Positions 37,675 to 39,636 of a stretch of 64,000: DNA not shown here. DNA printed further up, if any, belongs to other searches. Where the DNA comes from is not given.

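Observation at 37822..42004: Ribophorin-I-like protein with eukaryote-like cytosolic helical tail, fused to DOMON-like and FKBP-like domains, divergent to an ALG7/AglH GlcNAc-1-P transferase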

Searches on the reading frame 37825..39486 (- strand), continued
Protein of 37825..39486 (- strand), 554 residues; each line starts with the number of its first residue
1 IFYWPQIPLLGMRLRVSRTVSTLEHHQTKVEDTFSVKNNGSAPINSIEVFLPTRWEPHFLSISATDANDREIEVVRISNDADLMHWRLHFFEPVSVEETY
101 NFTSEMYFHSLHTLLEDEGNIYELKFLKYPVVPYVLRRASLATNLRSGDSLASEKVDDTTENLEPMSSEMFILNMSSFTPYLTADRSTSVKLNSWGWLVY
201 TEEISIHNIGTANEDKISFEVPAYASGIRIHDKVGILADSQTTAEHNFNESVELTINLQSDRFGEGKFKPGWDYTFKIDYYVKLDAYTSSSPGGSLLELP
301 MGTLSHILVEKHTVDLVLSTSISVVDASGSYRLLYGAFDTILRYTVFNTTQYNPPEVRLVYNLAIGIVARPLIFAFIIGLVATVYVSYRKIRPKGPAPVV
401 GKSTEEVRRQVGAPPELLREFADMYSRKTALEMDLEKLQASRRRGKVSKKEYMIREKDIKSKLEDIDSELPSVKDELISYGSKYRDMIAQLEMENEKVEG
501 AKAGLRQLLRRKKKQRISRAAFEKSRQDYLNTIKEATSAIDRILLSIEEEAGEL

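Call 52: search_solved_structures(query=A4, max_evalue=1, show_alignments=3)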
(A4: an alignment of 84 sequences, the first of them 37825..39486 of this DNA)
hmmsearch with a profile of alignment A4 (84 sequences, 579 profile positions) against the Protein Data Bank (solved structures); distinct sequences matched with E-value up to 1: 27.
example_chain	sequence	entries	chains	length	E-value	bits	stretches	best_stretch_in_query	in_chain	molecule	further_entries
8whn_A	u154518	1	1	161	2.9e-55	190.9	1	423-579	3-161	Ribophorin 1 superfamily protein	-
6s7o_E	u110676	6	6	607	1.4e-50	175.5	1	14-571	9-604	Dolichyl-diphosphooligosaccharide--protein glycosyltransferase subunit 1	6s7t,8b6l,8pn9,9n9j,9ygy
6c26_1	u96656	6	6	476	8e-24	87.1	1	18-424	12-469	Dolichyl-diphosphooligosaccharide--protein glycosyltransferase subunit 1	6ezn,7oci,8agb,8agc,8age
9c14_A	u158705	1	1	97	0.056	14.9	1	78-127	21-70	Copper transport protein YcnJ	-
3sjb_C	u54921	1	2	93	0.064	14.8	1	484-519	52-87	Golgi to ER traffic protein 1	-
6xxv_C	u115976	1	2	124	0.065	14.7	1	526-574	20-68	S2_1.2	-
6ixe_A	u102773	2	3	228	0.069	14.6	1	457-531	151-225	SH3 domain-binding protein 5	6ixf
1xpg_A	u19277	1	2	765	0.1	14.1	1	533-567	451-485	5-methyltetrahydropteroyltriglutamate--homocysteine methyltransferase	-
1xdj_A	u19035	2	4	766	0.1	14.1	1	533-567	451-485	5-methyltetrahydropteroyltriglutamate--homocysteine methyltransferase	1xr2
9kns_A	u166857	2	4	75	0.19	13.2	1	488-541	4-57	Protein Hook homolog 3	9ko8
6cfy_A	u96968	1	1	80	0.28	12.7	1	507-535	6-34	UPF0335 protein ASE63_04290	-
6cfx_A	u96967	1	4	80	0.28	12.7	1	507-535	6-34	UPF0335 protein ASE63_04290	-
6ftj_1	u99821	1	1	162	0.35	12.3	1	405-527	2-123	Dolichyl-diphosphooligosaccharide--protein glycosyltransferase subunit 1,RPN1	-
3tnu_B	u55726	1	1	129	0.39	12.2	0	486-573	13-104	Keratin, type II cytoskeletal 5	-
1d7m_A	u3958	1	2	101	0.43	12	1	462-536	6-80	CORTEXILLIN I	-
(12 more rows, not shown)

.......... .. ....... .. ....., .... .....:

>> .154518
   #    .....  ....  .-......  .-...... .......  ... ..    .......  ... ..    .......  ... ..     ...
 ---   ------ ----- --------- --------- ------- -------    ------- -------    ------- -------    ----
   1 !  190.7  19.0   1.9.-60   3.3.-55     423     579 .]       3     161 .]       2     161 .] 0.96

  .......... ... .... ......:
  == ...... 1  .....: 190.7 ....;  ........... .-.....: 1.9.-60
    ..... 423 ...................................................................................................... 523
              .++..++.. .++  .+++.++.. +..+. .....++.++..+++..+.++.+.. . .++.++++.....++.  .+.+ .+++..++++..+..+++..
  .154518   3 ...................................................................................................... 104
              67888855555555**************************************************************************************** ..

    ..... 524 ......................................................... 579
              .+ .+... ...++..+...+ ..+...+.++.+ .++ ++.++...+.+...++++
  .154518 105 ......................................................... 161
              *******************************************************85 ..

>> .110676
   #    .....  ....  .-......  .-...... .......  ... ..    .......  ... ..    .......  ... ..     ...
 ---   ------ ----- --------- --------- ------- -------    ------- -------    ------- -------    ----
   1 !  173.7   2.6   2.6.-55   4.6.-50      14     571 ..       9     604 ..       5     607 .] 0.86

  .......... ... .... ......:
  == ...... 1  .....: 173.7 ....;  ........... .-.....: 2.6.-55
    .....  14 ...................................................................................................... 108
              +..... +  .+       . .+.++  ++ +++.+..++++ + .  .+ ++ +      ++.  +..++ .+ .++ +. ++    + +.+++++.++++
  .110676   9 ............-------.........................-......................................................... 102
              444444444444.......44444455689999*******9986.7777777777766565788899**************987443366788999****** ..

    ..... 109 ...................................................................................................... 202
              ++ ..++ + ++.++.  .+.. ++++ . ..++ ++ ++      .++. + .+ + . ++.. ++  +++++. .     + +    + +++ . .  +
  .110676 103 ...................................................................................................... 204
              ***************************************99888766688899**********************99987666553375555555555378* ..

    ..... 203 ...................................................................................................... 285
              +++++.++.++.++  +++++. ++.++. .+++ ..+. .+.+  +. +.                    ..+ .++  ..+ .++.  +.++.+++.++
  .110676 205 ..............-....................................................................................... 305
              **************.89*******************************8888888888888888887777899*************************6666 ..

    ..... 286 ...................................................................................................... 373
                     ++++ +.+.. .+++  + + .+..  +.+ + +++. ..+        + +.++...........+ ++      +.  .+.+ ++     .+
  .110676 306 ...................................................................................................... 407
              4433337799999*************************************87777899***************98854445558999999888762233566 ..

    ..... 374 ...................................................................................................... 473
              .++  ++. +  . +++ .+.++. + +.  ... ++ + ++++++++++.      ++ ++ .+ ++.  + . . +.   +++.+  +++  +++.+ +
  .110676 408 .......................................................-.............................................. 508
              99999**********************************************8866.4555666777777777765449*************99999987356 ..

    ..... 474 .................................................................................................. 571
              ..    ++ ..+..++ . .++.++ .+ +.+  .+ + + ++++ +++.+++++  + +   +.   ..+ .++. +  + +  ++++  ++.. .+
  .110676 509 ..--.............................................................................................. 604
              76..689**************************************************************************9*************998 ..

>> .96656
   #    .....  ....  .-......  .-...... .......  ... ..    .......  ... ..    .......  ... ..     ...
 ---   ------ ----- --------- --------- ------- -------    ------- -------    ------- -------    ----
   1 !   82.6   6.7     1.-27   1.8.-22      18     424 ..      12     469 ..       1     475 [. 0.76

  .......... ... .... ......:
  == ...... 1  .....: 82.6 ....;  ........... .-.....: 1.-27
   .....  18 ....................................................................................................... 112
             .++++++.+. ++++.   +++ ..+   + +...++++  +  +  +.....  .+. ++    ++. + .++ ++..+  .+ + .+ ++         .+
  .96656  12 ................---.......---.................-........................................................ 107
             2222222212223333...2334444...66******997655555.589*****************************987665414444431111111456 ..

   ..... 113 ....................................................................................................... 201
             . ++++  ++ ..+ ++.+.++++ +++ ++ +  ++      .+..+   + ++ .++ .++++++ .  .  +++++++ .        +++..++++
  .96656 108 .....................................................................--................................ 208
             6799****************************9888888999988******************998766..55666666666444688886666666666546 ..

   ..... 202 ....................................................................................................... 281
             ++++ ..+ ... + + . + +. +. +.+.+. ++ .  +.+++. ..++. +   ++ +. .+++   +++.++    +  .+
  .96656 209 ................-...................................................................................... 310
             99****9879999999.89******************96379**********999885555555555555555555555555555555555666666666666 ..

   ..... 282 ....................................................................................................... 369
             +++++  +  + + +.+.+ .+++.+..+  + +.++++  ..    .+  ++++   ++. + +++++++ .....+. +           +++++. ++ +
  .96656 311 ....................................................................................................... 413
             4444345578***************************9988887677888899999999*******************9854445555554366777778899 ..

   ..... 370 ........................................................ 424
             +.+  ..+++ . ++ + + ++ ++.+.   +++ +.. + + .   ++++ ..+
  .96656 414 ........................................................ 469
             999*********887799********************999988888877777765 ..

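Call 62: find_encoding_contigs(protein=P0129, flank=8000, max_places=2)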
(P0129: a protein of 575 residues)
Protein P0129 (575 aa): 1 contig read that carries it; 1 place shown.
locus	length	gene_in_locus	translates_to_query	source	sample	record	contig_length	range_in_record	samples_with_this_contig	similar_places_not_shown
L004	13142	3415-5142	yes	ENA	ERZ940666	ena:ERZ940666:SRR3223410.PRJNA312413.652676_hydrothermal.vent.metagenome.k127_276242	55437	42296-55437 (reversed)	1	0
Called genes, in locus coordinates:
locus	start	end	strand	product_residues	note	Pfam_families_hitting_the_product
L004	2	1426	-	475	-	?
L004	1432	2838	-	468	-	PF02347:GDC-P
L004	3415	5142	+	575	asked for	PF04597:Ribophorin_I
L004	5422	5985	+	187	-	PF00149:Metallophos (weak), PF12850:Metallophos_2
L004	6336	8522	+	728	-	PF00633:HHH (faint), PF12836:HHH_3 (faint), PF14520:HHH_5, PF00488:MutS_V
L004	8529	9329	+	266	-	PF01887:SAM_HAT_N, PF20257:SAM_HAT_C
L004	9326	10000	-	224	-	PF01035:DNA_binding_1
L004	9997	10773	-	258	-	PF01978:TrmB, PF11495:TrmB_EBD_N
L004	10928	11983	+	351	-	PF01137:RTC, PF05189:RTC_insert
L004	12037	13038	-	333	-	PF17835:NOG1_N, PF02421:FeoB_N, PF01926:MMR_HSR1, PF06858:NOG1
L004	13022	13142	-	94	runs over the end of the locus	PF04457:MJ1316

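Call 63: find_encoding_contigs(protein=P0125, flank=8000, max_places=2)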
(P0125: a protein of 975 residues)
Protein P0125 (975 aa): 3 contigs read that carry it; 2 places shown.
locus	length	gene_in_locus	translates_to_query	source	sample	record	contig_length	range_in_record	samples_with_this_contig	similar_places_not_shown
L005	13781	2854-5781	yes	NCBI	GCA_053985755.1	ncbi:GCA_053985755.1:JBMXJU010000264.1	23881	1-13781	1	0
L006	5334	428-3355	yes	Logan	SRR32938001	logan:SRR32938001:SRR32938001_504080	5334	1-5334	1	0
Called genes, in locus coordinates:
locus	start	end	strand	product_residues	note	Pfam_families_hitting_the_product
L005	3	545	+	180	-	?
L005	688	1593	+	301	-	PF04406:TP6A_N, PF21180:TOP6A-Spo11_Toprim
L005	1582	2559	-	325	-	PF00953:Glycos_transf_4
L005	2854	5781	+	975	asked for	PF00254:FKBP_C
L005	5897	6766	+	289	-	-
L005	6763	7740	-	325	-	PF14783:BBS2_Mid (faint), PF23743:Beta-prop_BBS7 (weak)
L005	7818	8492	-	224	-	PF03551:PadR (faint)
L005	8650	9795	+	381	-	PF00022:Actin, PF06723:MreB_Mbl (faint)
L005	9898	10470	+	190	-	PF01725:Ham1p_like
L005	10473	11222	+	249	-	PF01978:TrmB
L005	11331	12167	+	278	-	PF00753:Lactamase_B (weak), PF12706:Lactamase_B_2, PF23023:Anti-Pycsar_Apyc1 (weak), PF12706:Lactamase_B_2 (weak)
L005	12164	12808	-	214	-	PF01022:HTH_5, PF12840:HTH_20, PF13412:HTH_24 (weak), PF21476:PF0610-like_N (weak)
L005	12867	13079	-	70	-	PF01047:MarR (weak), PF13412:HTH_24 (weak)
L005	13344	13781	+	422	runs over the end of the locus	PF00483:NTP_transferase, PF12804:NTP_transf_3, PF24894:Hexapep_GlmU (faint), PF25084:LbH_EIF2B (weak), PF00132:Hexapep (weak), PF25084:LbH_EIF2B, PF25087:GMPPB_C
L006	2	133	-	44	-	?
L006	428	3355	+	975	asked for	PF00254:FKBP_C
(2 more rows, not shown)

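Call 65: find_related_loci(query=A1, collection=genome_contigs, flank=4000)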
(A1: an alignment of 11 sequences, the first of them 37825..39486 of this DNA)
Query A1 (554 aa) in genome_contigs; peptide patterns used: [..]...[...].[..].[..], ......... (x = any residue, [..] = any of these).
139 stretches matched a pattern; 76 encode a relative of the query (tblastn E <= 1e-3); 76 distinct loci.
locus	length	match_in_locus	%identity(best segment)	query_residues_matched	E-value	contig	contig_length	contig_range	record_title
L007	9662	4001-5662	53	5-554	0e+0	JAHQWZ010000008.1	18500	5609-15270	MAG: Candidatus Thorarchaeota archaeon isolate WORH6 WOR136_NODE_266_length_18500_cov_2.59551_ID_531, whole genome shotg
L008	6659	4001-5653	53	4-554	0e+0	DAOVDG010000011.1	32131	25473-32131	MAG TPA_asm: Candidatus Thorarchaeota archaeon isolate CSMAG_1051 CSMAG_1051_k141_2727138_length_32131_cov_84.0000, whol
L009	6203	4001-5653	53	4-554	0e+0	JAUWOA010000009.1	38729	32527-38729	MAG: Candidatus Thorarchaeota archaeon isolate CSMAG_2438 CSMAG_2438_k141_619615_length_38729_cov_115.9344, whole genome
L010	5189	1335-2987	52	4-554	0e+0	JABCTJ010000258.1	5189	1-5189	MAG: Candidatus Thorarchaeota archaeon isolate HM4_FB6 k127_680745, whole genome shotgun sequence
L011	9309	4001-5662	53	5-554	0e+0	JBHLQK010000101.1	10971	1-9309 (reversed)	MAG: Candidatus Thorarchaeota archaeon isolate LCG1B.545 LCG1B.545@38394, whole genome shotgun sequence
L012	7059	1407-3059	53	5-554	0e+0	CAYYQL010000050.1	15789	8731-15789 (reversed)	MAG TPA_asm: uncultured archaeon isolate SRP141376_co1_28 genome assembly, contig: NODE_7464_length_15789_cov_115.542329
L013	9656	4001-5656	52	5-554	0e+0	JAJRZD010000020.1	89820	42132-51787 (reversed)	MAG: archaeon isolate Dive96_bin4.146 k141_861282, whole genome shotgun sequence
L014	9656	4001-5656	52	4-554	0e+0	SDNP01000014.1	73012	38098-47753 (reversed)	MAG: Candidatus Thorarchaeota archaeon isolate TEKIR_14 Tekir-sed17-316, whole genome shotgun sequence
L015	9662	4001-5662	54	5-554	0e+0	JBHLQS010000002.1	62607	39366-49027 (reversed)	MAG: Candidatus Thorarchaeota archaeon isolate QM1B.10 QM1B.10@1103, whole genome shotgun sequence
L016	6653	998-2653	52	5-554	0e+0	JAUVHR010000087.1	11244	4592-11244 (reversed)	MAG: Candidatus Thorarchaeota archaeon isolate CSMAG_407 CSMAG_407_k141_599694_length_11244_cov_7.0000, whole genome sho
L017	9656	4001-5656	51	4-554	0e+0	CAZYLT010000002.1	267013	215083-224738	MAG TPA_asm: uncultured archaeon isolate binchicken_co17_198 genome assembly, contig: NODE_46_length_267013_cov_132.6239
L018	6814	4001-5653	52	4-554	0e+0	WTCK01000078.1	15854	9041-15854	MAG: Candidatus Thorarchaeota archaeon isolate GLR93 c_000000123914, whole genome shotgun sequence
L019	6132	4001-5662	52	5-554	0e+0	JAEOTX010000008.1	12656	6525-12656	MAG: Candidatus Thorarchaeota archaeon isolate YT5_051 k127_1159180, whole genome shotgun sequence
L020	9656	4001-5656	50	5-554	0e+0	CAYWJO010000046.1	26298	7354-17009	MAG TPA_asm: uncultured archaeon isolate SRP214966_co7_247 genome assembly, contig: NODE_1171_length_26298_cov_7.647335,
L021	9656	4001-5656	52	5-554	0e+0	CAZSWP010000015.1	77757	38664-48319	MAG TPA_asm: uncultured archaeon isolate SRP141376_co1_380 genome assembly, contig: NODE_828_length_77757_cov_6.664500,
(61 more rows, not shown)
